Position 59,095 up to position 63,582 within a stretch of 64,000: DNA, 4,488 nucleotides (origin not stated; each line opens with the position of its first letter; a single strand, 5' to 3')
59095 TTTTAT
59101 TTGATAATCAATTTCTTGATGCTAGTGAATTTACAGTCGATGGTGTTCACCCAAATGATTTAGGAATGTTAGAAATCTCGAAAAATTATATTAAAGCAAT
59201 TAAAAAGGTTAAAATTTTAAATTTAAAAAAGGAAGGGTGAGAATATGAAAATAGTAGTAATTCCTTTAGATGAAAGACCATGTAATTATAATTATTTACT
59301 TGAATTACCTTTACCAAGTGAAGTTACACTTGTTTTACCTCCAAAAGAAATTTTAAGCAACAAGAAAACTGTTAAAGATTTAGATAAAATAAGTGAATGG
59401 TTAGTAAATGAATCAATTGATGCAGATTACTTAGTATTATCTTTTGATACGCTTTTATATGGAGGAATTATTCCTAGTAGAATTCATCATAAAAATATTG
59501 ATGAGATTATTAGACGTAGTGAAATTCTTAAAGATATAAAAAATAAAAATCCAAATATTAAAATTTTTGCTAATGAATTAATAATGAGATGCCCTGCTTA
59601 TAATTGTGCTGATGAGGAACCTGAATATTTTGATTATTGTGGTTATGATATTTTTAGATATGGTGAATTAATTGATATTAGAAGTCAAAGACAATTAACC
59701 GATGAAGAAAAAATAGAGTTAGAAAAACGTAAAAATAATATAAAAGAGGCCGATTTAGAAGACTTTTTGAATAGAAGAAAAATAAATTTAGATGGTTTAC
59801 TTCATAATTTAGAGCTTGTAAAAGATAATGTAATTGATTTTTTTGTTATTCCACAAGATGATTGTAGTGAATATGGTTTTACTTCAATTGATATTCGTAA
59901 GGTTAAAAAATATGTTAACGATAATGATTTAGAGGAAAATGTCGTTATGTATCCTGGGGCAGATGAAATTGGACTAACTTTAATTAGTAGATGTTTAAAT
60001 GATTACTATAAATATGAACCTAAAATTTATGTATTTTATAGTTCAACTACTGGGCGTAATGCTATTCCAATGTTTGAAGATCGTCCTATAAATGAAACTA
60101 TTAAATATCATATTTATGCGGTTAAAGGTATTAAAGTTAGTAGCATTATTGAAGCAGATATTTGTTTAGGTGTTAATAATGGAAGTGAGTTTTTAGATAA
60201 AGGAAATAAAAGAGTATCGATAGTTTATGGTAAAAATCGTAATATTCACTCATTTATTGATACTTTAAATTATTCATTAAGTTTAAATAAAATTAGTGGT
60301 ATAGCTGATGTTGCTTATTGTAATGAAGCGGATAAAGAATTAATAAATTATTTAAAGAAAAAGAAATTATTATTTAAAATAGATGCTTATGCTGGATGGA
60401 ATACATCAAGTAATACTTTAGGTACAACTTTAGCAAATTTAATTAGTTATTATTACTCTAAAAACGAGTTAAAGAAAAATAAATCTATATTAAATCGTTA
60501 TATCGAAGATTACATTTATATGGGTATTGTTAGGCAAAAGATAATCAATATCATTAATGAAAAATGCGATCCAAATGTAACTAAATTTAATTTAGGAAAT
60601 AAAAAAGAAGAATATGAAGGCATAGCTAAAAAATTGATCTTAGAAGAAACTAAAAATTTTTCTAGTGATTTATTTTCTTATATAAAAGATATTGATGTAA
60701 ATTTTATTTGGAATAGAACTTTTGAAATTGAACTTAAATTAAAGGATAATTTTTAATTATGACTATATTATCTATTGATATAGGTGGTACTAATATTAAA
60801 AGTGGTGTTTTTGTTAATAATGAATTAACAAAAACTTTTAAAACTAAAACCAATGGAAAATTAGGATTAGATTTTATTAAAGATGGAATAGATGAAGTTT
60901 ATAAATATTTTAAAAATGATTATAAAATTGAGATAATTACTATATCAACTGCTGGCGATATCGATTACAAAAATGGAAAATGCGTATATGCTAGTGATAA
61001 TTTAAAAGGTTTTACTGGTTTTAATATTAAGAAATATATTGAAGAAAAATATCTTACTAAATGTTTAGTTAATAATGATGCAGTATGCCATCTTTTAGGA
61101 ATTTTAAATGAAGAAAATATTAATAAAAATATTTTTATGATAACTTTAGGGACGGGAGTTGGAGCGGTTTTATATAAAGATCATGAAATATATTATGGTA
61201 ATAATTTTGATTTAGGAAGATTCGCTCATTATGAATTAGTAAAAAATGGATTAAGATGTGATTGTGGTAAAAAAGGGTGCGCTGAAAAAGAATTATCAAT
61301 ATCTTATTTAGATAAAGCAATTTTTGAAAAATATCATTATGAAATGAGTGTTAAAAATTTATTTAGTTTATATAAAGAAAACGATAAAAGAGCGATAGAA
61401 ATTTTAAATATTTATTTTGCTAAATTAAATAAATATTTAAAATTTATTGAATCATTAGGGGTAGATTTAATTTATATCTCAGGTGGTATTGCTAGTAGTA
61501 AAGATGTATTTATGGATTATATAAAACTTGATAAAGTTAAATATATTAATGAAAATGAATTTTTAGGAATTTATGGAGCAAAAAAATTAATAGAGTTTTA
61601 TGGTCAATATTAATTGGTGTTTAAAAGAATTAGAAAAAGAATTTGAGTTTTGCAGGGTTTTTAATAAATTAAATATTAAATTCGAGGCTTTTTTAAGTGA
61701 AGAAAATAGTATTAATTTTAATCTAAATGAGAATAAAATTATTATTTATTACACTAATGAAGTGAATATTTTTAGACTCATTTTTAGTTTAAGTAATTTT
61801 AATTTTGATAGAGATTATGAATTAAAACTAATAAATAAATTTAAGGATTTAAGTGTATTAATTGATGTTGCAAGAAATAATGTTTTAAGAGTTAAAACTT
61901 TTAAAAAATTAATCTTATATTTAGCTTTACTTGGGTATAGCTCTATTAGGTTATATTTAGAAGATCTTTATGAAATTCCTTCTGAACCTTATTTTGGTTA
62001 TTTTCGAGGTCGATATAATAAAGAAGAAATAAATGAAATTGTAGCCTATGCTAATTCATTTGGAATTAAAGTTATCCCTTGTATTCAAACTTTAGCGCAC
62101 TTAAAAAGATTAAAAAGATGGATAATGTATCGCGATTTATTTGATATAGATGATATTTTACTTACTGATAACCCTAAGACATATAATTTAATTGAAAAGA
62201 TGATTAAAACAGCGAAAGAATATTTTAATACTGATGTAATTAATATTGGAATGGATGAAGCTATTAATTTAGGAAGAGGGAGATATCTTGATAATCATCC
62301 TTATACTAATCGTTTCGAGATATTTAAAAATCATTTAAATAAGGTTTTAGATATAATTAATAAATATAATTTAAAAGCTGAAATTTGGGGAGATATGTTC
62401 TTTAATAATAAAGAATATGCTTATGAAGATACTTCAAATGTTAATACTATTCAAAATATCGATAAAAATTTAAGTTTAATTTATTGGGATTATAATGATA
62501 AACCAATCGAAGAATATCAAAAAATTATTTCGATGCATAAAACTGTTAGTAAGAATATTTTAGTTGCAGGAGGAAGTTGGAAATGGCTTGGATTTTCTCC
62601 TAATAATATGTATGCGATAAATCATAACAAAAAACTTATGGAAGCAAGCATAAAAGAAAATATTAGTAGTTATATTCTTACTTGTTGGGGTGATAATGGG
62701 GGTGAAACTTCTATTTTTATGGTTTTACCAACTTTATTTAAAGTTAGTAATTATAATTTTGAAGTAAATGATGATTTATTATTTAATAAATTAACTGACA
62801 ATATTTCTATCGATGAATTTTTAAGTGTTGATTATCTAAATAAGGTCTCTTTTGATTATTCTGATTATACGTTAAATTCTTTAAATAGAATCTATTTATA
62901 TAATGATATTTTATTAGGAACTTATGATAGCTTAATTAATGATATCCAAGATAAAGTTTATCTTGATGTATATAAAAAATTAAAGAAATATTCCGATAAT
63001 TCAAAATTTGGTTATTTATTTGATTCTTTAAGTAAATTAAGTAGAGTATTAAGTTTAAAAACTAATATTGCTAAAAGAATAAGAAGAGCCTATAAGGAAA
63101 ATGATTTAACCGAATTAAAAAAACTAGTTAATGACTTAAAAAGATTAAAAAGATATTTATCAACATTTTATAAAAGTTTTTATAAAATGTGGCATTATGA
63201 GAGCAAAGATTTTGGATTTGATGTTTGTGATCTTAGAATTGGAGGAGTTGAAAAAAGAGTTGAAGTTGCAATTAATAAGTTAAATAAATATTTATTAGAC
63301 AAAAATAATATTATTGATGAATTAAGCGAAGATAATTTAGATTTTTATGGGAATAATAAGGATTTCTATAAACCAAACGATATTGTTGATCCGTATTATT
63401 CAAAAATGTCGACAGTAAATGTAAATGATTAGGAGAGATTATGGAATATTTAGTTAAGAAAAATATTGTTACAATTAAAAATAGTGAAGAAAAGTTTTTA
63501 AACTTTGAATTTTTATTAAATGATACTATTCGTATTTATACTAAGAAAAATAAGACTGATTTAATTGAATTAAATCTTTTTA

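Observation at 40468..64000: Large surface-enzyme locus that looks built to dismantle a phosphodiester-linked amino-sugar polymer (teichoic-acid/phosphoglycan scavenging)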

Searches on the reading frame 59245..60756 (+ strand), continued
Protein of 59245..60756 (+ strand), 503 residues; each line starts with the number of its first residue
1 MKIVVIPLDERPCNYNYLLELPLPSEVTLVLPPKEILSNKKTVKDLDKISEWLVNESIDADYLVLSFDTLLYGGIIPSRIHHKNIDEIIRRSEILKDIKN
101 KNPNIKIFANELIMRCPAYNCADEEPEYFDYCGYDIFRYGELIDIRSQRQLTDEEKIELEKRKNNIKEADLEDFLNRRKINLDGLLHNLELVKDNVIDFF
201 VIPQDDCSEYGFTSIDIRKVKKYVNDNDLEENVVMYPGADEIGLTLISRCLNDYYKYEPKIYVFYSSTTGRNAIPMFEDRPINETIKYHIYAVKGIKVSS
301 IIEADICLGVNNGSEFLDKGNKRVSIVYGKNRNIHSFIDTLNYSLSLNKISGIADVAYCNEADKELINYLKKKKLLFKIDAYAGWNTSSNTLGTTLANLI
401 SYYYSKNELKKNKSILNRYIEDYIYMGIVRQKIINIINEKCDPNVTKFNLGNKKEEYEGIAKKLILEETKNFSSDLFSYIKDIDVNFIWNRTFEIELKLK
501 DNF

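Call 91: find_encoding_contigs(protein=P0213, flank=10000, max_places=1)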
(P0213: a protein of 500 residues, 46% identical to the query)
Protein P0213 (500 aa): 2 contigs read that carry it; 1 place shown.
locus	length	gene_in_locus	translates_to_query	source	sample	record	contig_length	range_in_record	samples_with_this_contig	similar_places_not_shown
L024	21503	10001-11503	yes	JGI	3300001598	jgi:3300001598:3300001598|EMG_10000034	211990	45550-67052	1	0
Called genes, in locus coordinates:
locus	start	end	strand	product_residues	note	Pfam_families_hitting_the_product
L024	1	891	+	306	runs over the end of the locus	PF00528:BPD_transp_1 (weak)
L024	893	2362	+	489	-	PF13552:DUF4127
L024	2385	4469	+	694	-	-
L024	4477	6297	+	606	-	-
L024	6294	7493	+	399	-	PF03663:Glyco_hydro_76 (faint), PF07221:GlcNAc_2-epim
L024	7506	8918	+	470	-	PF09992:NAGPA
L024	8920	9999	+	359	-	PF14607:GxDLY, PF14606:Lipase_GDSL_3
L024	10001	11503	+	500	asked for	PF13552:DUF4127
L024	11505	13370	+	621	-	PF00728:Glyco_hydro_20, PF18088:Glyco_H_20C_C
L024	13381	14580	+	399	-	PF13350:Y_phosphatase3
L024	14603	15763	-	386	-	PF16255:Lipase_GDSL_lke (weak), PF00657:Lipase_GDSL, PF13472:Lipase_GDSL_2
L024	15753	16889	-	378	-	PF17996:CE2_N, PF00657:Lipase_GDSL, PF13472:Lipase_GDSL_2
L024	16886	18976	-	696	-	PF03009:GDPD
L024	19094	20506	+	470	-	PF26918:Ig_Eae (weak), PF17996:CE2_N, PF00657:Lipase_GDSL, PF13472:Lipase_GDSL_2, PF16255:Lipase_GDSL_lke (weak)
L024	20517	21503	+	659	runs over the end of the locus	PF13802:Gal_mutarotas_2, PF01055:Glyco_hydro_31_2nd, PF21365:Glyco_hydro_31_3rd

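Call 92: search_solved_structures(query=L001:16429-17721:+, max_evalue=0.00001)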
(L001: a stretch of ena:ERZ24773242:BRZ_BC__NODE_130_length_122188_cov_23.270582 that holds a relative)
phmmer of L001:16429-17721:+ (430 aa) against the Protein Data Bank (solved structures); distinct sequences matched with E-value up to 0.00001: 11.
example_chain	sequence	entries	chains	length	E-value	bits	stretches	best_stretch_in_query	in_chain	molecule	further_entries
3cea_A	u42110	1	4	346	1.1e-10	44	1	2-204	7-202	Myo-inositol 2-dehydrogenase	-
8qc2_A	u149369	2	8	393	3e-10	42.6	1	31-208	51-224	Gfo/Idh/MocA family oxidoreductase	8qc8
3e18_A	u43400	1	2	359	6e-10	41.6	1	50-198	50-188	oxidoreductase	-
8qc3_A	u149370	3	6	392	1e-07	34.3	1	70-206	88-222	Oxidoreductase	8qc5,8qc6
3q2i_A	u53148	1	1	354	2.7e-07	32.9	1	4-199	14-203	dehydrogenase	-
1evj_A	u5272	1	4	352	3e-07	32.7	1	30-151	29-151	GLUCOSE-FRUCTOSE OXIDOREDUCTASE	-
7xr9_A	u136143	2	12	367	8.5e-07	31.2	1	3-200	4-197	DgpA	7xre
1ofg_A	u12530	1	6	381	1.5e-06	30.4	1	35-151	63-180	GLUCOSE-FRUCTOSE OXIDOREDUCTASE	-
1ryd_A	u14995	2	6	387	1.5e-06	30.4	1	35-151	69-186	glucose-fructose oxidoreductase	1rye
1h6a_A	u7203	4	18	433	1.9e-06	30.1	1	35-151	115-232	PRECURSOR FORM OF GLUCOSE-FRUCTOSE OXIDOREDUCTASE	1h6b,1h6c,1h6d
3q2k_A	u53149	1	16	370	2.9e-06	29.4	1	5-200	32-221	oxidoreductase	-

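Call 99: search_protein_families(library=pfam, proteins=[L001:18494-20377:+, L019:2501-6208:+, L019:6276-8027:+, L019:17579-19585:+, L024:2385-4469:+, L024:4477-6297:+, L023:384-1286:+], max_evalue=0.01)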
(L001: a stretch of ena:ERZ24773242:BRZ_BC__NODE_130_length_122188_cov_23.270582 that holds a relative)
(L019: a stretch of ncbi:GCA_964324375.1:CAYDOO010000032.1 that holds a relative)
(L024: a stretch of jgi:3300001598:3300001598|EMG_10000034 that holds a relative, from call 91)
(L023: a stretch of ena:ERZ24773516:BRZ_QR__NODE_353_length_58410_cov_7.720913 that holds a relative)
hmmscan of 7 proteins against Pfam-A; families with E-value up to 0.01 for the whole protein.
L001:18494-20377:+ (627 aa): 4 families
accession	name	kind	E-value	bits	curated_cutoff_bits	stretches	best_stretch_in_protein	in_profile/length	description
PF00005.33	ABC_tran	-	6.6e-32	111.4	25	2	74-192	3-99/137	ABC transporter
PF17912.7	OB_MalK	-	2.2e-06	28.9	27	0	406-443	1-39/53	MalK OB fold domain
PF13401.12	AAA_22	-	0.00093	20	27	1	82-133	5-40/130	AAA domain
PF13175.12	AAA_15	-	0.0053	16.8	32.1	1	74-278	16-191/374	AAA ATPase domain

L019:2501-6208:+ (1235 aa): 0 families

L019:6276-8027:+ (583 aa): 0 families

L019:17579-19585:+ (668 aa): 0 families

L024:2385-4469:+ (694 aa): 0 families

L024:4477-6297:+ (606 aa): 0 families

L023:384-1286:+ (300 aa): 0 families

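Call 103: find_encoding_contigs(protein=P0260, flank=10000, max_places=1)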
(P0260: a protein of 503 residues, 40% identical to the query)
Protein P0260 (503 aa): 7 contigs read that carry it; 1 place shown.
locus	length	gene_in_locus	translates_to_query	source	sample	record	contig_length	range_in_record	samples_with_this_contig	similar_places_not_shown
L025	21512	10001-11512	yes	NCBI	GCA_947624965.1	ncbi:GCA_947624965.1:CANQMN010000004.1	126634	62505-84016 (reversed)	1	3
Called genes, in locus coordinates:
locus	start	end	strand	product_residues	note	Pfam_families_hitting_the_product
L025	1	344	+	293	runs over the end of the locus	PF00561:Abhydrolase_1, PF12146:Hydrolase_4, PF12697:Abhydrolase_6, PF00326:Peptidase_S9 (faint)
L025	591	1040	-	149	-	PF02556:SecB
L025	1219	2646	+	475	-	PF01554:MatE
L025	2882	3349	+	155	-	-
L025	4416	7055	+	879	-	PF01326:PPDK_N, PF00391:PEP-utilizers, PF02896:PEP-utilizers_C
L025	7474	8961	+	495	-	PF09992:NAGPA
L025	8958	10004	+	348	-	PF14607:GxDLY, PF14606:Lipase_GDSL_3, PF13472:Lipase_GDSL_2 (weak)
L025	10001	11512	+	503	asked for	PF13552:DUF4127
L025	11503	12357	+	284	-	PF00480:ROK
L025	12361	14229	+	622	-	PF00728:Glyco_hydro_20 (weak), PF18088:Glyco_H_20C_C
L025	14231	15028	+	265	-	PF18082:NAT_N, PF18164:GNAT_C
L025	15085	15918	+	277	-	PF01418:HTH_6, PF01380:SIS, PF13580:SIS_2 (weak)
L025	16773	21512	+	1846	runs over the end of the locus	-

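Call 104: find_encoding_contigs(protein=P0203, flank=10000, max_places=1)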
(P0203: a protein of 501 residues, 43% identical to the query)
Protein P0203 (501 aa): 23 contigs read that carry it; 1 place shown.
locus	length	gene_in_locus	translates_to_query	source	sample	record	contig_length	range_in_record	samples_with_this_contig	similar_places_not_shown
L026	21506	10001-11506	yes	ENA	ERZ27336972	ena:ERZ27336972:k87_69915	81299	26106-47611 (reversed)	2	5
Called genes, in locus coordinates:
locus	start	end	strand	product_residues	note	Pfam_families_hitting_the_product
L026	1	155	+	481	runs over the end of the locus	PF13552:DUF4127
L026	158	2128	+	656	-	PF13802:Gal_mutarotas_2, PF01055:Glyco_hydro_31_2nd, PF21365:Glyco_hydro_31_3rd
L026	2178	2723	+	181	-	PF02368:Big_2 (faint)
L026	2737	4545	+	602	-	PF03009:GDPD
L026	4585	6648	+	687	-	PF02156:Glyco_hydro_26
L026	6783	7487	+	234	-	PF04131:NanE, PF02581:TMP-TENI (weak)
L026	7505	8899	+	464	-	PF09992:NAGPA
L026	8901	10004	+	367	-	PF14607:GxDLY, PF14606:Lipase_GDSL_3, PF13472:Lipase_GDSL_2 (faint)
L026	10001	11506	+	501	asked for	PF13552:DUF4127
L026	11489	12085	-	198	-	-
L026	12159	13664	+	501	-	-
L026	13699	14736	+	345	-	PF08240:ADH_N, PF00107:ADH_zinc_N, PF13602:ADH_zinc_N_2 (weak)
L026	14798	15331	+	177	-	PF02870:Methyltransf_1N, PF01035:DNA_binding_1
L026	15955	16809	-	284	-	PF00126:HTH_1, PF03466:LysR_substrate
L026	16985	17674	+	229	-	PF01168:Ala_racemase_N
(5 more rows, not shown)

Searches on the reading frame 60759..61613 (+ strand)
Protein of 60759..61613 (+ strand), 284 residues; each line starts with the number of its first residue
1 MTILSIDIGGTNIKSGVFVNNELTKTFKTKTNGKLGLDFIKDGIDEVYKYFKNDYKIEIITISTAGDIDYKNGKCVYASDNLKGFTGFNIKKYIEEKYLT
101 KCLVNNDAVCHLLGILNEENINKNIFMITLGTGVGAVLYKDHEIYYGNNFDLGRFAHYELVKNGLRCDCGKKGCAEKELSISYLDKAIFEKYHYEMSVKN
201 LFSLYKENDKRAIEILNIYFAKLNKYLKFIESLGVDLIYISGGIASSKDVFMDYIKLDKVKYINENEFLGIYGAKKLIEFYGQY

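Call 8: search_protein_families(library=pfam, proteins=[window:60759-61613:+], max_evalue=0.01)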
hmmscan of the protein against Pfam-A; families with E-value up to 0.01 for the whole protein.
window:60759-61613:+ (284 aa): 2 families
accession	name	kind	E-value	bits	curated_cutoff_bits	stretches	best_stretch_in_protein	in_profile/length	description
PF00480.26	ROK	-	6.1e-26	92.1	22.9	1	4-256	2-255/294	ROK family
PF03309.20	Pan_kinase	-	0.00018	21.9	24.7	1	3-143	1-142/205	Type III pantothenate kinase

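Call 15: search_protein_families(library=ncbifam, proteins=[window:60759-61613:+], max_evalue=0.01)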
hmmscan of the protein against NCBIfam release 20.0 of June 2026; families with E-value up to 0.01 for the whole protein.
window:60759-61613:+ (284 aa): 16 families
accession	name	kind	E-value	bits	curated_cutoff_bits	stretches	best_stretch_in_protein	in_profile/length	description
TIGR00744.1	ROK_glcA_fam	subfamily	1.5e-23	83.6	260.35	1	5-213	2-215/318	ROK family glucokinase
NF003461.0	PRK05082.1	subfamily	3.7e-19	69.2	283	1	1-244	1-243/291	N-acetylmannosamine kinase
NF007251.0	PRK09698.1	equivalog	3.8e-19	69.1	253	1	3-252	8-256/304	allose kinase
NF042998.1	bglucokin_BglK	equivalog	2.2e-16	60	550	1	1-256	1-255/291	beta-glucoside kinase BglK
NF047821.1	NactlManKinNanK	equivalog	3.4e-15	56.4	450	1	1-218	1-216/288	N-acetylmannosamine kinase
NF009835.0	PRK13310.1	equivalog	1.7e-13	50.6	380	1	5-249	4-260/303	N-acetylglucosamine kinase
NF045551.1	GK_Pyrobac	equivalog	3e-10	39.9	500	1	3-246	2-237/294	ATP-dependent glucokinase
NF007108.0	PRK09557.1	equivalog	3.3e-10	39.8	443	1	4-253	4-264/303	fructokinase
NF047937.1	TransRegNagC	equivalog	3.5e-10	39.6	650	1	27-255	110-348/399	DNA-binding transcriptional regulator NagC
NF009836.0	PRK13311.1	equivalog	7.8e-07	28.6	551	1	5-219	4-229/256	N-acetyl-D-glucosamine kinase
NF049930.1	TransRegMlc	equivalog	7.3e-06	25.5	530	1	118-191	207-280/405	sugar metabolism global transcriptional regulator Mlc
NF045942.1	PolPhglucPhase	equivalog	2.7e-05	24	250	1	4-145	3-146/242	polyphosphate--glucose phosphotransferase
NF009853.0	PRK13320.1-5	equivalog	6.8e-05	22.5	287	1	3-155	2-143/243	type III pantothenate kinase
NF009855.0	PRK13321.1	equivalog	0.00034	20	233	1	3-41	2-40/256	type III pantothenate kinase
TIGR00671.1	baf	subfamily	0.00061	19.6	58.2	1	4-143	2-136/243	type III pantothenate kinase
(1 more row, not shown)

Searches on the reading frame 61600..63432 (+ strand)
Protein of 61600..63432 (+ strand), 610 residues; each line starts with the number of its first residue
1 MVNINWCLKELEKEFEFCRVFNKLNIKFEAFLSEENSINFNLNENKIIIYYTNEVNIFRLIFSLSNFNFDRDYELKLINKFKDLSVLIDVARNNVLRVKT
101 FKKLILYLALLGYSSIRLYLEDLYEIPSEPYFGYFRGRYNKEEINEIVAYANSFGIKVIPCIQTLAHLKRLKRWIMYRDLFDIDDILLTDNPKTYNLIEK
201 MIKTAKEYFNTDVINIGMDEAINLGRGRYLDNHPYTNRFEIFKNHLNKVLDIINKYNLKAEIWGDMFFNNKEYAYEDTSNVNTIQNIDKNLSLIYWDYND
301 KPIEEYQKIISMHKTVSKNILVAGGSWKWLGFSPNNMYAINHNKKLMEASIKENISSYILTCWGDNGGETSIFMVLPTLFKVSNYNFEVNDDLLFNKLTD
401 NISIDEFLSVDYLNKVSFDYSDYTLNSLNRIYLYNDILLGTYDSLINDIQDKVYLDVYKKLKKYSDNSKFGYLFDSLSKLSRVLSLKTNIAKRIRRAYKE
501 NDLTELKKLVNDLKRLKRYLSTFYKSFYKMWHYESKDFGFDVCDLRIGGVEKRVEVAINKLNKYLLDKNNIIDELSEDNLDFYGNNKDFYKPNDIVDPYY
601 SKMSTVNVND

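Call 8: search_protein_families(library=pfam, proteins=[window:61600-63432:+], max_evalue=0.01)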
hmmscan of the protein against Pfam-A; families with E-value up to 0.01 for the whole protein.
window:61600-63432:+ (610 aa): 2 families
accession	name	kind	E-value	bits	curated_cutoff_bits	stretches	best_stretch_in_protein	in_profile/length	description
PF18088.7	Glyco_H_20C_C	-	3.6e-42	144.9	27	1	405-587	1-187/194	Glycoside Hydrolase 20C C-terminal domain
PF00728.28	Glyco_hydro_20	-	4.3e-09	36.6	22.3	1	136-279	72-228/348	Glycosyl hydrolase family 20, catalytic domain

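Call 15: search_protein_families(library=ncbifam, proteins=[window:61600-63432:+], max_evalue=0.01)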
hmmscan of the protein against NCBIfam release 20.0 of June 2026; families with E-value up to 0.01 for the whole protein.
window:61600-63432:+ (610 aa): 0 families
